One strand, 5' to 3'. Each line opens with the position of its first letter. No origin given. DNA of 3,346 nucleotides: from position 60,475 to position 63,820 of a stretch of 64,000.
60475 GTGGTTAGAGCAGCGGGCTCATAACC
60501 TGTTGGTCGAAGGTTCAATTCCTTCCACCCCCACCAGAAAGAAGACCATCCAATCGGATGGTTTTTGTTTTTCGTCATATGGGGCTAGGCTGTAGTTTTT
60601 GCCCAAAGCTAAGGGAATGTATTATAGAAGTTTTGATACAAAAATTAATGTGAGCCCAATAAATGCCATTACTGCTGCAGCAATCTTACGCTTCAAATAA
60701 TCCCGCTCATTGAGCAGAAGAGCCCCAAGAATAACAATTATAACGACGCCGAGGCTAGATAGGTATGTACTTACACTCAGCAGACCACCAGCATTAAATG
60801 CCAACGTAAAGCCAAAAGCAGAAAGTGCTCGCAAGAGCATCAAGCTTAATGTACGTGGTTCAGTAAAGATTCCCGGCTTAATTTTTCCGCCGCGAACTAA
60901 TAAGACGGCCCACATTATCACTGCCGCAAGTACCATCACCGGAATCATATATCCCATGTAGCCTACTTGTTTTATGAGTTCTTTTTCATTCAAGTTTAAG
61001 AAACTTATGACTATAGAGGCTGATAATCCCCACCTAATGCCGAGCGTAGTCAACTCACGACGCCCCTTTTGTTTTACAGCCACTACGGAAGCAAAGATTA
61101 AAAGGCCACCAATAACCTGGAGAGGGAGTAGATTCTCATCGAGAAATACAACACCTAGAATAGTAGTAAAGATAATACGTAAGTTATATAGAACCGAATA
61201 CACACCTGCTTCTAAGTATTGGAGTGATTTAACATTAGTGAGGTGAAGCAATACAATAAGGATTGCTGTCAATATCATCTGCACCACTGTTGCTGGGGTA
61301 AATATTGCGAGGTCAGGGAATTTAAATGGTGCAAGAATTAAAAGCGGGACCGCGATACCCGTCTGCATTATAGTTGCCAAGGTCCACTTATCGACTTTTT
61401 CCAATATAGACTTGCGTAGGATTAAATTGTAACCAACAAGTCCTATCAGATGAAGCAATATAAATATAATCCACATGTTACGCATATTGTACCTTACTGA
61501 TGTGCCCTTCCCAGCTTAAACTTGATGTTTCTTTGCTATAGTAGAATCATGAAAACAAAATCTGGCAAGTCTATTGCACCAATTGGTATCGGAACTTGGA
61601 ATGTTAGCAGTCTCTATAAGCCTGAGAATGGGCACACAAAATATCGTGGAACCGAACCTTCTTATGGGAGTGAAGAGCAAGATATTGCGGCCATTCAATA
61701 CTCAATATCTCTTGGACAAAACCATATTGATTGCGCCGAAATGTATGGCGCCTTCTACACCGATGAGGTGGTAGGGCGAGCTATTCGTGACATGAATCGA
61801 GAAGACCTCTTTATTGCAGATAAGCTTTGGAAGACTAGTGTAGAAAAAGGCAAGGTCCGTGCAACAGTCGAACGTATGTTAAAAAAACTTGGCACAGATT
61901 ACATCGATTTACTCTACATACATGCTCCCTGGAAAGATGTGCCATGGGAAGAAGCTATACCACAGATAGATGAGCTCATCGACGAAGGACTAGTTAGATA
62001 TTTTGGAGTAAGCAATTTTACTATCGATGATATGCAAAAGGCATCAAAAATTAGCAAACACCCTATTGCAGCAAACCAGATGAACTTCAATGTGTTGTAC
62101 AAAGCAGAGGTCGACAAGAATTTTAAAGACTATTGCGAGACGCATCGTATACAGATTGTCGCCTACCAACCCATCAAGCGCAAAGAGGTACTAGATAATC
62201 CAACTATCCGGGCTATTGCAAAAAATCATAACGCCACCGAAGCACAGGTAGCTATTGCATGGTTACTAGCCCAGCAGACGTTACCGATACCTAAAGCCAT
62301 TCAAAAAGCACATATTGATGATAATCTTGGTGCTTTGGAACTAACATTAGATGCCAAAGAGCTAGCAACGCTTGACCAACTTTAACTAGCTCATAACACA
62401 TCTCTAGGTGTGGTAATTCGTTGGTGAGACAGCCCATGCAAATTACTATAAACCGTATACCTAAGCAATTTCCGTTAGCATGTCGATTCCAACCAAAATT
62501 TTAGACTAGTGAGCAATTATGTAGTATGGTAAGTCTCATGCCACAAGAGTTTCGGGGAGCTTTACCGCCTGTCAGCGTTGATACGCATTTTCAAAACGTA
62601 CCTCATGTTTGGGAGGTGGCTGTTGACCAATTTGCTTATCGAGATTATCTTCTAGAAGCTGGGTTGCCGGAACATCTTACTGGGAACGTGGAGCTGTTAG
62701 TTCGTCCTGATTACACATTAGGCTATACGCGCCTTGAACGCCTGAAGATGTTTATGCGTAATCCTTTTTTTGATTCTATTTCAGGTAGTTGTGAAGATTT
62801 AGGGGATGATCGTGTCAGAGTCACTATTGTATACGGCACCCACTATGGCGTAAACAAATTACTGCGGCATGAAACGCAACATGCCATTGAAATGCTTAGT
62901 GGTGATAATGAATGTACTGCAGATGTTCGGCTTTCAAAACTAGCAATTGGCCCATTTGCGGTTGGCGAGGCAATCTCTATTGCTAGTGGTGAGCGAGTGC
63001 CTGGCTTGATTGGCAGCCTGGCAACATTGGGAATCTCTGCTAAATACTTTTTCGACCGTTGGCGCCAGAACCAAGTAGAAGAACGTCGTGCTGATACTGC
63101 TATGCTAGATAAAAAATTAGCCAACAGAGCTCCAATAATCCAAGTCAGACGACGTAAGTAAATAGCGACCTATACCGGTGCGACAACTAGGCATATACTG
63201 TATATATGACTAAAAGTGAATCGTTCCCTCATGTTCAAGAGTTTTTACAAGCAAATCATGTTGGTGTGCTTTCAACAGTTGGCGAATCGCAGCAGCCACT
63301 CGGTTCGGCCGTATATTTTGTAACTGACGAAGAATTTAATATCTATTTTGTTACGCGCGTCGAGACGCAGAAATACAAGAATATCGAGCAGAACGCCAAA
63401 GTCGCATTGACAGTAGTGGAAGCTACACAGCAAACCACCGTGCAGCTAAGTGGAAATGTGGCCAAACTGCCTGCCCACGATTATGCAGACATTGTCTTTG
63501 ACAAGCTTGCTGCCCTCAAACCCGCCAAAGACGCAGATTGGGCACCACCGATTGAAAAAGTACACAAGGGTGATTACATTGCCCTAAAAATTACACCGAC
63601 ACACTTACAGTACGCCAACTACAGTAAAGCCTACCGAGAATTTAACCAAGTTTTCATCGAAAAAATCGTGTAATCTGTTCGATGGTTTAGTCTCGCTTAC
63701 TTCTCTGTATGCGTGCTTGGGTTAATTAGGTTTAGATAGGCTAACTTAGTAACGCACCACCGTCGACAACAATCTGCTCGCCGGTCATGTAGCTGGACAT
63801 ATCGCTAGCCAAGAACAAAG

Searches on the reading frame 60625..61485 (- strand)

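Call 83: search_protein_families(library=pfam, proteins=[window:60625-61485:-], max_evalue=0.0001)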
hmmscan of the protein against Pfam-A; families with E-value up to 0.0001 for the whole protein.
window:60625-61485:- (287 aa): 1 family
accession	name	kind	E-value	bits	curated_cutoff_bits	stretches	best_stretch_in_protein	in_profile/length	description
PF00892.27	EamA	-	3.3e-15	57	28.2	1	4-136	2-132/135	EamA-like transporter family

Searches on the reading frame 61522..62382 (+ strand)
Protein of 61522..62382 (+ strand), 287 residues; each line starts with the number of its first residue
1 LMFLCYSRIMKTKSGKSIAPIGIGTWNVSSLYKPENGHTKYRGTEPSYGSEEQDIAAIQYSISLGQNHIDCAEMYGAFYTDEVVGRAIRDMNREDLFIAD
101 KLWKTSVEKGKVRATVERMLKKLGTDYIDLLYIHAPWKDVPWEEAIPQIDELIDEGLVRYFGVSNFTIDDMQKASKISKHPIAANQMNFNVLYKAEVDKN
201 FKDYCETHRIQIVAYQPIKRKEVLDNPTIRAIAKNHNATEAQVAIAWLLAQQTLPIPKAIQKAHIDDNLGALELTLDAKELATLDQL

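Call 83: search_protein_families(library=pfam, proteins=[window:61522-62382:+], max_evalue=0.0001)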
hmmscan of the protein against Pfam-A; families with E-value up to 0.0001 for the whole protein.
window:61522-62382:+ (287 aa): 1 family
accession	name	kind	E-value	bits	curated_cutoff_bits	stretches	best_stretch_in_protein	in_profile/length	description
PF00248.27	Aldo_ket_red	-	8.1e-62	209.4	24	1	20-287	1-289/291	Aldo/keto reductase family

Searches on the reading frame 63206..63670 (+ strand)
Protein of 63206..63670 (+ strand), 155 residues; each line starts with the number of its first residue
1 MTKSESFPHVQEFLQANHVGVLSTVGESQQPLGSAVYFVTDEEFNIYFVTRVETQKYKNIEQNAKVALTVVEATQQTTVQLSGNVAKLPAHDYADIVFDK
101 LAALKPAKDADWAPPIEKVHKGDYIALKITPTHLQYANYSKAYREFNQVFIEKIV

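Call 83: search_protein_families(library=pfam, proteins=[window:63206-63670:+], max_evalue=0.0001)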
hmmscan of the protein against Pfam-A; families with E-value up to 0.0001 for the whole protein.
window:63206-63670:+ (155 aa): 2 families
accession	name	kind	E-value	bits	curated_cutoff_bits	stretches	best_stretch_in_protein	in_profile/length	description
PF01243.27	PNPOx_N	-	5.6e-18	65.9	28.1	1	9-135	4-117/120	Pyridoxamine 5'-phosphate oxidase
PF16242.11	Pyrid_ox_like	-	1.2e-06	28.6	28.8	1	8-86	4-83/149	Pyridoxamine 5'-phosphate oxidase like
